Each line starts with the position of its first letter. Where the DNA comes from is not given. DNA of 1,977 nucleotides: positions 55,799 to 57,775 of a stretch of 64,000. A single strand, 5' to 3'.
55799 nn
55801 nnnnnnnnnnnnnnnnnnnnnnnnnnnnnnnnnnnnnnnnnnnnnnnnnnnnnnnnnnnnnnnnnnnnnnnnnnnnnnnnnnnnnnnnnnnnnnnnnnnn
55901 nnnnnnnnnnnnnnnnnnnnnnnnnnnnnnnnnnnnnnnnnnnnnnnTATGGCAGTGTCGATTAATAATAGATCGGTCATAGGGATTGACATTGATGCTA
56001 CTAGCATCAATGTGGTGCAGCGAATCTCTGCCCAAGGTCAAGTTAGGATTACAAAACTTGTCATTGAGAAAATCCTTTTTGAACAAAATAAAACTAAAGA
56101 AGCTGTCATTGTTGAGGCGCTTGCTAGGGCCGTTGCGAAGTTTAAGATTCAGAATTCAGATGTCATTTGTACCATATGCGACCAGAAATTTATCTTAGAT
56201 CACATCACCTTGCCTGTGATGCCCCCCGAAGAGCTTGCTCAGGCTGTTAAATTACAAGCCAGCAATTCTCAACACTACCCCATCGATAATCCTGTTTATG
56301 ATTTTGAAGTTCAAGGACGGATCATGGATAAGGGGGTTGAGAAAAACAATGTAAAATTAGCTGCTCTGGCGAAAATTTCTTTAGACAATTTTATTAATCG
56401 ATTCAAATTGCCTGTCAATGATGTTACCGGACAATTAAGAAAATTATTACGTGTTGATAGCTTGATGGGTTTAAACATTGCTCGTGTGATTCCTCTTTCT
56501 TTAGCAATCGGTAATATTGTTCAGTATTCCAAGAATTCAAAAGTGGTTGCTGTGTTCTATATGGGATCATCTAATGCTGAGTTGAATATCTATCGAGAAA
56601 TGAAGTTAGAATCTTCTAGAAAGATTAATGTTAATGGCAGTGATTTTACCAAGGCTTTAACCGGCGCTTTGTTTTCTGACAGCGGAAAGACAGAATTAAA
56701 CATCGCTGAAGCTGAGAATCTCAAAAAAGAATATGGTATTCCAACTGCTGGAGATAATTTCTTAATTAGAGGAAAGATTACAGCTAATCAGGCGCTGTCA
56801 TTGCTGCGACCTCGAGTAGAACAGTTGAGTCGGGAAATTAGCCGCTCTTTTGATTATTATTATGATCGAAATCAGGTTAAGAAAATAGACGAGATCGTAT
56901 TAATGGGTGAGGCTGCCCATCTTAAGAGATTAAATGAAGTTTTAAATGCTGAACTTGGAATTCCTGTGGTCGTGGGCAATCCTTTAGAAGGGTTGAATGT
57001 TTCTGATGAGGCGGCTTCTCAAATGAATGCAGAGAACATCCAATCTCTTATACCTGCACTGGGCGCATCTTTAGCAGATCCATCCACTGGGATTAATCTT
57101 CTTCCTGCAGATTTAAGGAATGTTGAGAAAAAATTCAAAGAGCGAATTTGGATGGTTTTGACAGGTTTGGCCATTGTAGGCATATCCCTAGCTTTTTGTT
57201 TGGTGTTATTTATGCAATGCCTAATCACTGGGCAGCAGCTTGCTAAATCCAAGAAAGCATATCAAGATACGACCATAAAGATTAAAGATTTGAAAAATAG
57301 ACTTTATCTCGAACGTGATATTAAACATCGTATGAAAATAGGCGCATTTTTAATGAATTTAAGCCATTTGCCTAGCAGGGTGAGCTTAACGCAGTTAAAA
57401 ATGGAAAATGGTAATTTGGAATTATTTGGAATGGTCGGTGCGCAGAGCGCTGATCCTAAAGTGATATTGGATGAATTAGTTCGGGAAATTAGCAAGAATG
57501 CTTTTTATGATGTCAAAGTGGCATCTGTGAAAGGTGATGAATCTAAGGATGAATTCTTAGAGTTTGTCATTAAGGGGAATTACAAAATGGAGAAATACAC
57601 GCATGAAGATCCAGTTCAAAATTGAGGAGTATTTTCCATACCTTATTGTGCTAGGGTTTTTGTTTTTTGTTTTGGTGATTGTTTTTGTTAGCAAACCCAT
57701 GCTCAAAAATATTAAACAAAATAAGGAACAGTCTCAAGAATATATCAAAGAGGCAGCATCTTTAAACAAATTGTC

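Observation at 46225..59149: Complete type IV pilus system encoded as one contiguous operon with secretin first and pilMNOP last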

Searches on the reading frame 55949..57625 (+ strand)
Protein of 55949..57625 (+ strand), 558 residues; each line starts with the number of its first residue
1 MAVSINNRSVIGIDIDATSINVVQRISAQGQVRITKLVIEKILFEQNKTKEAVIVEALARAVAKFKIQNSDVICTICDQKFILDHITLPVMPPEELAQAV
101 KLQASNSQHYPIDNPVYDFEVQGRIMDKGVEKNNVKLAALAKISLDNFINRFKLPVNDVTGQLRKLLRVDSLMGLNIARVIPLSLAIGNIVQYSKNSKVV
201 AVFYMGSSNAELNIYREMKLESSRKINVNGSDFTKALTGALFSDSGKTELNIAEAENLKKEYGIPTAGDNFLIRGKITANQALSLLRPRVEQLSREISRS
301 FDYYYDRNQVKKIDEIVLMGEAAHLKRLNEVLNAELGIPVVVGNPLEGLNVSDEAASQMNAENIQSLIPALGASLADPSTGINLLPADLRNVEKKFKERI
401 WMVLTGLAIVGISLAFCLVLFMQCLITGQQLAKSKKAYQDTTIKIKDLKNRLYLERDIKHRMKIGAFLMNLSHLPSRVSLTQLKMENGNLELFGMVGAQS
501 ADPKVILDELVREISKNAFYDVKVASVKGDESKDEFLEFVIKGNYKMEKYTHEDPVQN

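Call 3: search_protein_families(library=pfam, proteins=[window:55949-57625:+], max_evalue=0.01)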
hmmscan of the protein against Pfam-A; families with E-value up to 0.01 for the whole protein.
window:55949-57625:+ (558 aa): 2 families
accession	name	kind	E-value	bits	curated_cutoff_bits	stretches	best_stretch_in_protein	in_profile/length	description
PF11104.14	PilM_2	-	4e-23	82.3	27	1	12-375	1-337/340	Type IV pilus assembly protein PilM;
PF14450.12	FtsA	-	4.9e-05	24.1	31.8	1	205-347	5-115/127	Cell division protein FtsA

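Call 5: search_protein_families(library=ncbifam, proteins=[window:55949-57625:+], max_evalue=0.01)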
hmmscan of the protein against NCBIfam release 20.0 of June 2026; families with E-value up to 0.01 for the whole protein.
window:55949-57625:+ (558 aa): 3 families
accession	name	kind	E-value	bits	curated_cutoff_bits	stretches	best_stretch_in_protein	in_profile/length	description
TIGR01175.1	pilM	subfamily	8e-37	127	133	1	9-375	4-345/348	type IV pilus assembly protein PilM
NF045709.1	Amuc_1101_fam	equivalog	5e-20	71.9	650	1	47-443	47-418/608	Amuc_1101 family PilM-like pilus complex protein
TIGR01174.1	ftsA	equivalog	0.00077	18.6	175.85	1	173-347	170-349/371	cell division protein FtsA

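Call 23: find_related_loci(query=A2, collection=metagenome_contigs, flank=10000)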
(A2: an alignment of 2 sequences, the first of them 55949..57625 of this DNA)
Query A2 (558 aa) in metagenome_contigs; peptide patterns used: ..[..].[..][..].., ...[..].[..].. (x = any residue, [..] = any of these).
600 stretches matched a pattern, but none encodes a relative of the query by tblastn (E <= 1e-3).

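Call 24: find_homologous_proteins(query=window:55949-57625:+)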
Query window:55949-57625:+ (558 aa): 28 proteins with E <= 0.001 among 8000 candidates.
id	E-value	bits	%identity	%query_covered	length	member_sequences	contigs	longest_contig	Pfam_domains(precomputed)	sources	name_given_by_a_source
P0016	0.0e+0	1202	100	100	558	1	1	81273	PF11104.15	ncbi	-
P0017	7.6e-293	990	79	100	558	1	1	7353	PF11104.15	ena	-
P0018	1.3e-148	514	47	97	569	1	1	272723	PF11104.15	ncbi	-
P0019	6.0e-131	456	43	96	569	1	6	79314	PF06723.20,PF14450.13,PF11104.15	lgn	-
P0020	3.7e-129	450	43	96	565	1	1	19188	PF14450.13,PF11104.15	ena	-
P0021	1.7e-122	428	41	96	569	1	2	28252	PF14450.13,PF11104.15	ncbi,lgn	-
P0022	1.8e-120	421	42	95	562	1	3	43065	PF14450.13,PF11104.15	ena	-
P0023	2.3e-120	421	41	97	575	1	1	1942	PF14450.13,PF11104.15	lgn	-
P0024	7.1e-120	419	41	97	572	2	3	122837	PF14450.13,PF05137.19,PF11104.15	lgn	-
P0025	6.9e-118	413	41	96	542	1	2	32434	PF11104.15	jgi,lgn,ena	-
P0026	2.9e-116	407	41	96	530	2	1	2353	PF11104.15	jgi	jgi:type IV pilus assembly protein PilM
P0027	1.7e-113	398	40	96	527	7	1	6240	PF14450.13,PF11104.15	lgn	-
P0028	2.5e-111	391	42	91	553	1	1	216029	PF14450.13,PF11104.15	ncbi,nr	ncbi:MAG: pilus assembly protein PilM [Candidatus Omnitrophica bacterium]|nr:pilus assembly protein 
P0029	1.2e-104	369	38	96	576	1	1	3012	PF14450.13,PF11104.15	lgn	-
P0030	3.2e-97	345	36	96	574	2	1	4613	PF14450.13,PF11104.15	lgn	-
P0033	1.6e-68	250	31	96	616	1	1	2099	PF06723.20,PF14450.13,PF05137.19,PF11104.15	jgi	-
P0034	1.5e-64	237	31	94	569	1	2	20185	PF06723.20,PF14450.13,PF05137.19,PF11104.15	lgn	-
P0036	2.4e-45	173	30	84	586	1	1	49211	PF06723.20,PF14450.13,PF11104.15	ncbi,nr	ncbi:MAG: type IV pilus assembly protein PilM [Elusimicrobia bacterium]|nr:type IV pilus assembly pr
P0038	9.0e-33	132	31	72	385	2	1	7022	PF06723.20,PF14450.13,PF05137.19,PF11104.15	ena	-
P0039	3.9e-21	94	26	97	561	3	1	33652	PF14450.13,PF05137.19,PF11104.15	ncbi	ncbi:MAG: type IV pilus assembly protein PilM [Thermodesulfobacteriota bacterium]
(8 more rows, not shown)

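Call 25: find_encoding_contigs(protein=P0028, flank=10000, max_places=1)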
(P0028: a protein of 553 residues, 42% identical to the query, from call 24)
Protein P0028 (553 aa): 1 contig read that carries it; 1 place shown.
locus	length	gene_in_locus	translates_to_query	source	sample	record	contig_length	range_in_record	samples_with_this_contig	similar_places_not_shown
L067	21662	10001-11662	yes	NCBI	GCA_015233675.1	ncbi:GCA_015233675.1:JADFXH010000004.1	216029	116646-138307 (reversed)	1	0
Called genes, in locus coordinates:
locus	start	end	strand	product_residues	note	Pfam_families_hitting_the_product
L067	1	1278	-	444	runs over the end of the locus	PF01595:CNNM, PF03471:CorC_HlyC (faint), PF00571:CBS (weak)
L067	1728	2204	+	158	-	-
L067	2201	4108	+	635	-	PF00515:TPR_1, PF07719:TPR_2 (weak), PF13181:TPR_8 (weak), PF13414:TPR_11, PF00515:TPR_1, PF07719:TPR_2 (weak), PF13431:TPR_17 (weak), PF13414:TPR_11, +16 more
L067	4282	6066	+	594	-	PF16344:FecR_C (faint), PF07660:STN (weak), PF03958:Secretin_N, PF00263:Secretin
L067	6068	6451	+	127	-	PF00072:Response_reg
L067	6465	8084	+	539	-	PF05157:MshEN, PF00437:T2SSE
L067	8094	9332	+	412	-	PF28597:T2SSF_N, PF00482:T2SSF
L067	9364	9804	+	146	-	-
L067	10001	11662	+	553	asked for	PF11104:PilM_2, PF14450:FtsA (weak)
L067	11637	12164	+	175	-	PF04350:PilO (weak)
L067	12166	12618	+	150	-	-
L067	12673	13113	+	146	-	-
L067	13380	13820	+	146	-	-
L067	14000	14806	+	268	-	PF00005:ABC_tran, PF13304:AAA_21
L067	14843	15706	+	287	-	PF02673:BacA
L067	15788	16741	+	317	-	PF02915:Rubrerythrin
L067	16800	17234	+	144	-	-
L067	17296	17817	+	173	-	-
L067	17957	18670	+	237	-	PF20125:DUF6515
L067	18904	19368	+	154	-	PF22381:Staph_reg_Sar_Rot, PF01047:MarR, PF12802:MarR_2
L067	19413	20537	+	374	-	PF25917:BSH_RND, PF25876:HH_MFP_RND, PF25944:Beta-barrel_RND, PF25967:RND-MFP_C, PF25989:YknX_C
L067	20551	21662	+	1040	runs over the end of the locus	PF00873:ACR_tran, PF02355:SecD_SecF_C (faint), PF03176:MMPL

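Call 26: find_encoding_contigs(protein=P0024, flank=10000, max_places=1)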
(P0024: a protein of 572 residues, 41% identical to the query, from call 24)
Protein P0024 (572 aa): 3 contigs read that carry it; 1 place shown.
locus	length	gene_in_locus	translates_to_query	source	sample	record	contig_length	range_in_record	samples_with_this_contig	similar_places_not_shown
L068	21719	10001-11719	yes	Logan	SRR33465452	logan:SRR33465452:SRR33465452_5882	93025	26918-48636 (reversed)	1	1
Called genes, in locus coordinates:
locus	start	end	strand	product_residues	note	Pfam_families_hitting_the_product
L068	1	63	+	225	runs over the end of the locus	PF04885:Stig1 (weak)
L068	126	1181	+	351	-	PF02683:DsbD_TM, PF13386:DsbD_2, PF00085:Thioredoxin, PF13098:Thioredoxin_2, PF13899:Thioredoxin_7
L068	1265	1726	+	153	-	PF01641:SelR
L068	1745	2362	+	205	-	PF01625:PMSR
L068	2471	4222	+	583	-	PF16344:FecR_C (weak), PF07660:STN (weak), PF03958:Secretin_N, PF00263:Secretin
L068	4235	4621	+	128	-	PF00072:Response_reg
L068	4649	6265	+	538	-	PF05157:MshEN, PF00437:T2SSE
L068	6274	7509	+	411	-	PF28597:T2SSF_N, PF00482:T2SSF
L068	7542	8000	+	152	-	-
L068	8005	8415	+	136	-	-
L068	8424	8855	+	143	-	-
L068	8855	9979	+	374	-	PF14341:PilX_N (weak), PF13385:Laminin_G_3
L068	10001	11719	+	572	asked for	PF11104:PilM_2, PF14450:FtsA (weak), PF05137:PilN (weak)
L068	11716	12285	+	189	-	-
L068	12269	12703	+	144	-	-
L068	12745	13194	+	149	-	-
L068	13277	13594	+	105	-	-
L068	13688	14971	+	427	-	-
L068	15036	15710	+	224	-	PF00005:ABC_tran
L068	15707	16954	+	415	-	PF12704:MacB_PCD, PF02687:FtsX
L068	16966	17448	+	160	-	-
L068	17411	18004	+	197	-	-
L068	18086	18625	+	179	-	PF20125:DUF6515 (weak)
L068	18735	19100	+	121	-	PF20393:Pro_CA_2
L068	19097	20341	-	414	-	PF05977:MFS_3, PF07690:MFS_1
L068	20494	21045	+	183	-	PF07638:Sigma70_ECF (faint), PF04542:Sigma70_r2, PF08281:Sigma70_r4_2, PF04545:Sigma70_r4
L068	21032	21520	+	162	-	PF13490:zf-HC2 (weak)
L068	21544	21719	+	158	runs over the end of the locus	PF13801:Metal_resist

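Call 27: find_encoding_contigs(protein=P0019, flank=10000, max_places=1)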
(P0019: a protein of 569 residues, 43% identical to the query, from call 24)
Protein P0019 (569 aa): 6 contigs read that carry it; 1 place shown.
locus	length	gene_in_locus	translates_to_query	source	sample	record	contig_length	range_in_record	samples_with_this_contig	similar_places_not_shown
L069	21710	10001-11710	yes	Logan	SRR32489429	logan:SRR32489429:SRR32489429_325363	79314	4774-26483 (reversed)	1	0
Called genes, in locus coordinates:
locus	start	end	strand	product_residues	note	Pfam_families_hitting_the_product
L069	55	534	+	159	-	PF03190:Thioredox_DsbH (weak), PF00085:Thioredoxin, PF13899:Thioredoxin_7, PF13098:Thioredoxin_2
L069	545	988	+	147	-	PF01641:SelR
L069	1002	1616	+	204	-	PF01625:PMSR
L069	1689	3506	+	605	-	PF07660:STN (weak), PF03958:Secretin_N, PF00263:Secretin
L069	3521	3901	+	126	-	PF00072:Response_reg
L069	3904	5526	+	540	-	PF05157:MshEN, PF00437:T2SSE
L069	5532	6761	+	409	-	PF28597:T2SSF_N, PF00482:T2SSF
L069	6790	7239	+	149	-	-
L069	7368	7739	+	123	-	-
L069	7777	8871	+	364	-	PF13385:Laminin_G_3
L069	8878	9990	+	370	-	PF13385:Laminin_G_3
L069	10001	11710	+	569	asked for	PF11104:PilM_2, PF06723:MreB_Mbl (faint), PF14450:FtsA (weak)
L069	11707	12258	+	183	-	PF04350:PilO (weak)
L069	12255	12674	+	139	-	-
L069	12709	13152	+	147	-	-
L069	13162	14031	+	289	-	PF03976:PPK2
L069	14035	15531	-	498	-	PF01590:GAF (weak), PF13185:GAF_2, PF13492:GAF_3, PF13487:HD_5, PF01966:HD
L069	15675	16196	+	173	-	PF14235:DUF4337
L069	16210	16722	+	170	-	PF05552:MS_channel_1st_1, PF00924:MS_channel_2nd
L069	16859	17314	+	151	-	PF13441:Gly-zipper_YMGG, PF13488:Gly-zipper_Omp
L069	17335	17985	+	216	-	PF20125:DUF6515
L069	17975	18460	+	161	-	-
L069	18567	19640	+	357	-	PF13506:Glyco_transf_21 (weak), PF00535:Glycos_transf_2, PF10111:Glyco_tranf_2_2 (weak), PF13641:Glyco_tranf_2_3, PF03142:Chitin_synth_2 (weak), PF13632:Glyco_trans_2_3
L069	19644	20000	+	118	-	-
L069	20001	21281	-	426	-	PF05977:MFS_3, PF07690:MFS_1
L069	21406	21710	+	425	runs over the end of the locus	PF04932:Wzy_C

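Call 28: find_encoding_contigs(protein=P0036, flank=10000, max_places=1)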
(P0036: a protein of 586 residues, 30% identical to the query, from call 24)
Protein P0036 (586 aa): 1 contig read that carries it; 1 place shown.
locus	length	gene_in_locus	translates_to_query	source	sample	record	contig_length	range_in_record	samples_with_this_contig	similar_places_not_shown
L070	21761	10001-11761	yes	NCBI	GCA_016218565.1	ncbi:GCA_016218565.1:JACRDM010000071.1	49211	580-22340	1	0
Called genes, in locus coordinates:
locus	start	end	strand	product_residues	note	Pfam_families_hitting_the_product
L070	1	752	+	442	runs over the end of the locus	PF01590:GAF (faint), PF13492:GAF_3 (weak), PF00990:GGDEF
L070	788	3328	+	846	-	PF01590:GAF, PF13185:GAF_2, PF13492:GAF_3, PF00512:HisKA, PF02518:HATPase_c, PF00072:Response_reg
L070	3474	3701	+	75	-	PF00072:Response_reg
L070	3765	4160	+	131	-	PF00072:Response_reg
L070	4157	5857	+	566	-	PF05157:MshEN, PF00437:T2SSE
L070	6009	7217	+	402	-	PF28597:T2SSF_N, PF00482:T2SSF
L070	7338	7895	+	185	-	PF07963:N_methyl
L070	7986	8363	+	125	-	-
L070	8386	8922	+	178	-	PF07963:N_methyl (weak)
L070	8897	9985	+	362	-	PF00754:F5_F8_type_C (weak)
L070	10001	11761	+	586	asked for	PF06723:MreB_Mbl (faint), PF11104:PilM_2, PF14450:FtsA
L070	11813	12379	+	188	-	PF04350:PilO, PF10741:T2SSM_b (faint)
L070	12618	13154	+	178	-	-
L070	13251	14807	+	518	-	PF07660:STN (faint), PF03958:Secretin_N, PF00263:Secretin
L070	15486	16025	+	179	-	PF01584:CheW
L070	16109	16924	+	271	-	PF03705:CheR_N, PF01739:CheR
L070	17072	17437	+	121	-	PF00072:Response_reg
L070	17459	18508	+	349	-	PF00072:Response_reg, PF01339:CheB_methylest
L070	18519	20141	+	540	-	PF01627:Hpt, PF02895:H-kinase_dim, PF02518:HATPase_c, PF01584:CheW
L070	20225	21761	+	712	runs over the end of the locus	PF11104:PilM_2 (faint), PF14450:FtsA (weak)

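Call 29: find_encoding_contigs(protein=P0039, flank=10000, max_places=1)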
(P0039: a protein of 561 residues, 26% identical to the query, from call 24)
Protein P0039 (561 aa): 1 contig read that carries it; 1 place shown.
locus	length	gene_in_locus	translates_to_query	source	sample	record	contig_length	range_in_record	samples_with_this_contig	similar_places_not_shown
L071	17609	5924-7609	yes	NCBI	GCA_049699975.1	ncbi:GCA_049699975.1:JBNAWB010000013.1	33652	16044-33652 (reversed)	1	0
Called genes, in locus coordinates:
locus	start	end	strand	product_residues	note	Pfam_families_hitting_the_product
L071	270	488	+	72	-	PF12728:HTH_17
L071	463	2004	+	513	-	PF00072:Response_reg, PF00512:HisKA, PF02518:HATPase_c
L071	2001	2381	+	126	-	PF00072:Response_reg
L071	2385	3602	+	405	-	PF28597:T2SSF_N, PF00482:T2SSF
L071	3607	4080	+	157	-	-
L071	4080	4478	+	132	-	-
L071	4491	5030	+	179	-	-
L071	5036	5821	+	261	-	-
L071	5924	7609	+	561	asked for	PF11104:PilM_2, PF14450:FtsA (weak), PF05137:PilN (faint)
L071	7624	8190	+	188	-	-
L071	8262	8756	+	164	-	-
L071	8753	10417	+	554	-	PF07660:STN, PF00263:Secretin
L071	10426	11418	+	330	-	PF13191:AAA_16, PF13401:AAA_22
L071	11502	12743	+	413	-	PF13414:TPR_11, PF13432:TPR_16, PF14559:TPR_19, PF13431:TPR_17, PF00515:TPR_1, PF13181:TPR_8, PF13424:TPR_12, PF14559:TPR_19, +30 more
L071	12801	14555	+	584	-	PF05157:MshEN, PF00437:T2SSE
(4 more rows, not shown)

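Call 30: find_encoding_contigs(protein=P0034, flank=10000, max_places=1)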
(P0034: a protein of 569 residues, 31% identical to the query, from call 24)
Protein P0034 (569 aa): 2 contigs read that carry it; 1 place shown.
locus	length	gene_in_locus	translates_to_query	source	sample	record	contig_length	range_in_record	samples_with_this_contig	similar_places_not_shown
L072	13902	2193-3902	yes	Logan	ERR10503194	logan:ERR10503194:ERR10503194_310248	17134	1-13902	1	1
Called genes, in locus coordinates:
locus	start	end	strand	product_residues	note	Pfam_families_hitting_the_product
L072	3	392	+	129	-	?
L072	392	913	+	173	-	-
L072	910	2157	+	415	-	-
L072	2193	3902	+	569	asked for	PF06723:MreB_Mbl (faint), PF11104:PilM_2, PF14450:FtsA (weak), PF11104:PilM_2, PF05137:PilN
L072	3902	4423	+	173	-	PF04350:PilO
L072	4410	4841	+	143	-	-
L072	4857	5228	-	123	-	PF00072:Response_reg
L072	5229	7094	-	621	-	PF00672:HAMP, PF00512:HisKA, PF02518:HATPase_c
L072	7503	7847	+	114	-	PF00856:SET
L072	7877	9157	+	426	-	PF23914:TPR_CcmH_CycH (weak), PF13414:TPR_11, PF00515:TPR_1, PF14559:TPR_19, PF13424:TPR_12, PF00515:TPR_1, PF13371:TPR_9, PF13432:TPR_16, +38 more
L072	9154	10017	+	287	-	PF13487:HD_5, PF01966:HD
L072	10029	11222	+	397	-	PF01547:SBP_bac_1, PF13531:SBP_bac_11 (faint), PF13416:SBP_bac_8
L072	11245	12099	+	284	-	PF00528:BPD_transp_1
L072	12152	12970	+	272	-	PF00528:BPD_transp_1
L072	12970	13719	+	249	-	PF14451:Ub-Mut7C, PF01927:Mut7-C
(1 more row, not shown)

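Call 35: search_solved_structures(query=window:55949-57625:+, max_evalue=1)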
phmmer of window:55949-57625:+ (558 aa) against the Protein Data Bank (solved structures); distinct sequences matched with E-value up to 1: 7.
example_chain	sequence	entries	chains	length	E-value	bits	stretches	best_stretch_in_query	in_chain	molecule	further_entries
5eou_A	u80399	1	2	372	1.4e-16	63.7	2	256-386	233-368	Type 4 fimbrial biogenesis protein PilM,Type 4 fimbrial biogenesis protein PilN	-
5eox_A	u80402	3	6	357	6.2e-16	61.5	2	8-145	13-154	Type 4 fimbrial biogenesis protein PilM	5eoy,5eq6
2ych_A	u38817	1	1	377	1.2e-10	44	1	11-376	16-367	COMPETENCE PROTEIN PILM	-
3jc8_Ma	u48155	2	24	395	6.8e-10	41.6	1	8-355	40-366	Type IV pilus biogenesis protein PilM | PilM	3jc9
6kf4_G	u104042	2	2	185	0.57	12.2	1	298-336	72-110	Transcription factor E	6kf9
9fzl_4M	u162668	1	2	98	0.95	11.4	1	369-413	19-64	Cytochrome c oxidase subunit 35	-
9fq7_4M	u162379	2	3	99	0.97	11.4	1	369-413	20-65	Cytochrome c oxidase subunit 35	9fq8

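Call 92: find_encoding_contigs(protein=P0017, flank=8000, max_places=1)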
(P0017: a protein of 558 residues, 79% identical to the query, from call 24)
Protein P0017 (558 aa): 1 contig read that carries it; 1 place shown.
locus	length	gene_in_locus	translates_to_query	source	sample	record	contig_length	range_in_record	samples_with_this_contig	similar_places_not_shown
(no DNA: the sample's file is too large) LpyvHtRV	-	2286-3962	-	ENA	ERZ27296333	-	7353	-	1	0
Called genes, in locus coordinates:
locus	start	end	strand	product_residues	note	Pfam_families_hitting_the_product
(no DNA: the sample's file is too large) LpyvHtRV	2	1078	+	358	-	?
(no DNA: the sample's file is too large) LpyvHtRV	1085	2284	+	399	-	PF13385:Laminin_G_3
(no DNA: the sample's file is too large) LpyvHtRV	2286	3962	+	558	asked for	PF11104:PilM_2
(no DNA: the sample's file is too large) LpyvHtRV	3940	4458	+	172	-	-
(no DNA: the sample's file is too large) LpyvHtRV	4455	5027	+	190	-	PF23862:CdsD_C (weak)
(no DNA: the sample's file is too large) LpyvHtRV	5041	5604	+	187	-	-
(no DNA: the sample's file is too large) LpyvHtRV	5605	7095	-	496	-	PF01590:GAF (weak), PF13185:GAF_2, PF13492:GAF_3, PF13487:HD_5, PF01966:HD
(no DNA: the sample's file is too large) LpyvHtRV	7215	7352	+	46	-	?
